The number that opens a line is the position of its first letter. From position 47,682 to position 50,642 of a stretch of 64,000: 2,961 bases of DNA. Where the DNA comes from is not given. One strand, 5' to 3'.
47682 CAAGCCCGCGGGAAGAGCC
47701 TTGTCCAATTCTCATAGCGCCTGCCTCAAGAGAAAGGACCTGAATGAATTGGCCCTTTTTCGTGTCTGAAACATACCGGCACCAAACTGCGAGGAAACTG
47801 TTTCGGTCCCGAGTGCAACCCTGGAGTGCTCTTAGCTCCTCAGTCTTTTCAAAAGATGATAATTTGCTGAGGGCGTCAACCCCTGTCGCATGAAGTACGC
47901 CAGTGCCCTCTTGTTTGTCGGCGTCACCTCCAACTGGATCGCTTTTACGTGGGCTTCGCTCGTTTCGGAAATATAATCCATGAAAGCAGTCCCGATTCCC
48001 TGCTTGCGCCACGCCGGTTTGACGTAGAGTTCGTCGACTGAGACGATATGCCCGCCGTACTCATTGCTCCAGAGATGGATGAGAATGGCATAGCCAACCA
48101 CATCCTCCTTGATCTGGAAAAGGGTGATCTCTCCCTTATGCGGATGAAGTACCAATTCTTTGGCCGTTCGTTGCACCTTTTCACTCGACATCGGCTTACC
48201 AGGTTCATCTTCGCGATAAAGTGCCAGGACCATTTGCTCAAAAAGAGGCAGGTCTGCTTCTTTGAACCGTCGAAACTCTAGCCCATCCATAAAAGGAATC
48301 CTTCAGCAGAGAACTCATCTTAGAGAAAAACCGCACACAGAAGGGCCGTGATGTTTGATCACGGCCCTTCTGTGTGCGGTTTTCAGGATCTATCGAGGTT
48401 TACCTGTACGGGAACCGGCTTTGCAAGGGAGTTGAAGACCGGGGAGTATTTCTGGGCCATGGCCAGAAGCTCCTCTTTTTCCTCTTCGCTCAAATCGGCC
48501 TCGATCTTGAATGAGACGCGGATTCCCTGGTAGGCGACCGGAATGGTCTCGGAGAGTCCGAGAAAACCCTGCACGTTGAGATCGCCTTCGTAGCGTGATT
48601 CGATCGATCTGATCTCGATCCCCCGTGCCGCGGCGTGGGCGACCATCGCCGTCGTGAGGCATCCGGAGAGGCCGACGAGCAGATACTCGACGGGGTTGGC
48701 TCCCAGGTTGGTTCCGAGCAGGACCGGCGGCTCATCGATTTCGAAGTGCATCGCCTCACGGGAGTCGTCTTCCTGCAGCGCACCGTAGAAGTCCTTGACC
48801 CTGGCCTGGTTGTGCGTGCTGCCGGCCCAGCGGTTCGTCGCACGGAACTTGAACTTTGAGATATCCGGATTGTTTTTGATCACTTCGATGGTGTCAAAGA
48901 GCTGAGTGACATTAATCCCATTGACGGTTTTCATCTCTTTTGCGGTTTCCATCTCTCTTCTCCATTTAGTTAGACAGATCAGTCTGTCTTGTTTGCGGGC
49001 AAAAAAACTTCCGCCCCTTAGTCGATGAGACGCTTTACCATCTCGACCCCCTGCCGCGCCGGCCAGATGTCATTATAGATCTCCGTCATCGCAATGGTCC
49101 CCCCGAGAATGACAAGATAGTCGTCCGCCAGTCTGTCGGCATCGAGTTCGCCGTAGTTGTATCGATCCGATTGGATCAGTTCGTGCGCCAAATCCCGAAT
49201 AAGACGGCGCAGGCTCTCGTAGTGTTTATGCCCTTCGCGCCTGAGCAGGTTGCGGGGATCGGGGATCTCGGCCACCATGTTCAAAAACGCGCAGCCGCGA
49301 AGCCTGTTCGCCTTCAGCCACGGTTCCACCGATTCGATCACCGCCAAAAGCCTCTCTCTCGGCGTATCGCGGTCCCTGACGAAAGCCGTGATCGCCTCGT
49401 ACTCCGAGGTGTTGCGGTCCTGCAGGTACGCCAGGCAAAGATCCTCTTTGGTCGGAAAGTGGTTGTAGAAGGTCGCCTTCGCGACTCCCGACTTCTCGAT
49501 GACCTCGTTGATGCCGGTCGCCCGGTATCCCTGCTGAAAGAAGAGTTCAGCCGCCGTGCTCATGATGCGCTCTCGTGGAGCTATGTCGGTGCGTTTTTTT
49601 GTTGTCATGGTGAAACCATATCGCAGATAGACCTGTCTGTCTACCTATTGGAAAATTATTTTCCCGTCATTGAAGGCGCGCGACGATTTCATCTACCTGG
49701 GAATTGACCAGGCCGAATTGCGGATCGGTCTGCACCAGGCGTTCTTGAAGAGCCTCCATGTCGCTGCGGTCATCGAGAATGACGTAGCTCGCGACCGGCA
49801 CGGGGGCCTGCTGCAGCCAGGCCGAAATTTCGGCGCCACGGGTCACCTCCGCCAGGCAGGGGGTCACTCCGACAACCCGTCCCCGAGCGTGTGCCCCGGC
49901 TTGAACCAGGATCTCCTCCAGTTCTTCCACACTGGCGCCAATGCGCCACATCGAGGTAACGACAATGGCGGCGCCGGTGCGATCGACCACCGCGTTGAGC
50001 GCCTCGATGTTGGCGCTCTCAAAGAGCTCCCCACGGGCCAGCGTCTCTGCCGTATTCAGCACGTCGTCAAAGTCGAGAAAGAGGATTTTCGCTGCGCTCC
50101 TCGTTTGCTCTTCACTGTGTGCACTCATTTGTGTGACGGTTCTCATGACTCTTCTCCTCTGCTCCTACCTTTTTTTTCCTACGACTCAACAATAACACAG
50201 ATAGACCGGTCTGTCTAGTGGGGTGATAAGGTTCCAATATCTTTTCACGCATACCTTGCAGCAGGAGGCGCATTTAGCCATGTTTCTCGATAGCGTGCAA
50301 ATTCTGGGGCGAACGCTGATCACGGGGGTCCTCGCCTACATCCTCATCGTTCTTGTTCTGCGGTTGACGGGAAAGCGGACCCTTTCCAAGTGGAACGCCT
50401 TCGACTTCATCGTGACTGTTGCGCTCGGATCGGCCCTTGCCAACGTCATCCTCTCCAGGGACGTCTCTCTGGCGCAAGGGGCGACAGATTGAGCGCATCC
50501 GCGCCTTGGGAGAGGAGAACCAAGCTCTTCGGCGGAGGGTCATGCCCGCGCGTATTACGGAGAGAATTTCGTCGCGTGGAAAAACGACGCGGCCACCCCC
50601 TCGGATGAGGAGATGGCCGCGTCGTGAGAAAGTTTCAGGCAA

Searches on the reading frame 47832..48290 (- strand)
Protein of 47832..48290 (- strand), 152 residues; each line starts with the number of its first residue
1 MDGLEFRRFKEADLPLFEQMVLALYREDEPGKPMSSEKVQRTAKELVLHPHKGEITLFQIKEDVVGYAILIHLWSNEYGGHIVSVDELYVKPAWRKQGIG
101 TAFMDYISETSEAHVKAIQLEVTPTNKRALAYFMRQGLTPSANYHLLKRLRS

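Call 26: search_protein_families(library=pfam, proteins=[window:47832-48290:-], max_evalue=0.001)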
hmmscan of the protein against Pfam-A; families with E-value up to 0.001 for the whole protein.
window:47832-48290:- (152 aa): 3 families
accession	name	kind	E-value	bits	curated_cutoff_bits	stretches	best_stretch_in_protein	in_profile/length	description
PF00583.31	Acetyltransf_1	-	1.9e-13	51.1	20.7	1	41-137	22-115/116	Acetyltransferase (GNAT) family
PF13508.13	Acetyltransf_7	-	2.8e-09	37.6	27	1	60-137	10-81/84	Acetyltransferase (GNAT) domain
PF13673.13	Acetyltransf_10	-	9.4e-06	26.1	23.6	1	60-137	36-106/128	Acetyltransferase (GNAT) domain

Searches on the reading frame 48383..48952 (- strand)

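Call 26: search_protein_families(library=pfam, proteins=[window:48383-48952:-], max_evalue=0.001)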
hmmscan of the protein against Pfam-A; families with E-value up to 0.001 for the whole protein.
window:48383-48952:- (189 aa): 1 family
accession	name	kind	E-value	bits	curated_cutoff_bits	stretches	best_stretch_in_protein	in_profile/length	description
PF02566.24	OsmC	-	7.3e-19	68.5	27.5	1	80-184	1-99/100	OsmC-like protein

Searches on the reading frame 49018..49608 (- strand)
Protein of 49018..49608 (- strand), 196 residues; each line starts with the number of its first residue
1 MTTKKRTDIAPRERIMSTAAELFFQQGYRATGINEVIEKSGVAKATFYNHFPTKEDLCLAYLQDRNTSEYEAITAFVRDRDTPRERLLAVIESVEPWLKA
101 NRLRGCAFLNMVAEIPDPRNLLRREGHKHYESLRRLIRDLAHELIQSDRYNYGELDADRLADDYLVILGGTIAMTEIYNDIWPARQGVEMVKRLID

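Call 7: search_protein_families(library=pfam, proteins=[window:49018-49608:-], max_evalue=0.01)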
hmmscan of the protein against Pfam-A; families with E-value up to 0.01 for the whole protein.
window:49018-49608:- (196 aa): 2 families
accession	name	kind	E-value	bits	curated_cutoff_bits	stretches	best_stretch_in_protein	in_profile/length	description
PF00440.29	TetR_N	-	5.9e-16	58.4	24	1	15-60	1-46/47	Bacterial regulatory proteins, tetR family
PF16925.10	TetR_C_13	-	6.8e-07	30.1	27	1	85-185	3-103/109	Tetracyclin repressor-like, C-terminal domain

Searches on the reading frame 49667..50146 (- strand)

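Call 7: search_protein_families(library=pfam, proteins=[window:49667-50146:-], max_evalue=0.01)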
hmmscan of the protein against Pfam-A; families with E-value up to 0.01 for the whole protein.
window:49667-50146:- (159 aa): 1 family
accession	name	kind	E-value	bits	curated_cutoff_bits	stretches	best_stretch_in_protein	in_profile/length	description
PF18143.6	HAD_SAK_2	-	2.5e-28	99.6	27.5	1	21-151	1-139/139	HAD domain in Swiss Army Knife RNA repair proteins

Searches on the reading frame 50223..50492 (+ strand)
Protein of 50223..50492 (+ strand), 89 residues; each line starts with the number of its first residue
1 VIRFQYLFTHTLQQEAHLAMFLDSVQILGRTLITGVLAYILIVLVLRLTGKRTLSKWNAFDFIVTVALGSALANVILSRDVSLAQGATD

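Call 26: search_protein_families(library=pfam, proteins=[window:50223-50492:+], max_evalue=0.001)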
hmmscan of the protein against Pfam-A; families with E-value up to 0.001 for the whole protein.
window:50223-50492:+ (89 aa): 1 family
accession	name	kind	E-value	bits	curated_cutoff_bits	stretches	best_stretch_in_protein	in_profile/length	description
PF20730.2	YetF_N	-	2.2e-09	37.4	26.5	1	36-85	9-58/76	YetF N-terminal transmembrane domain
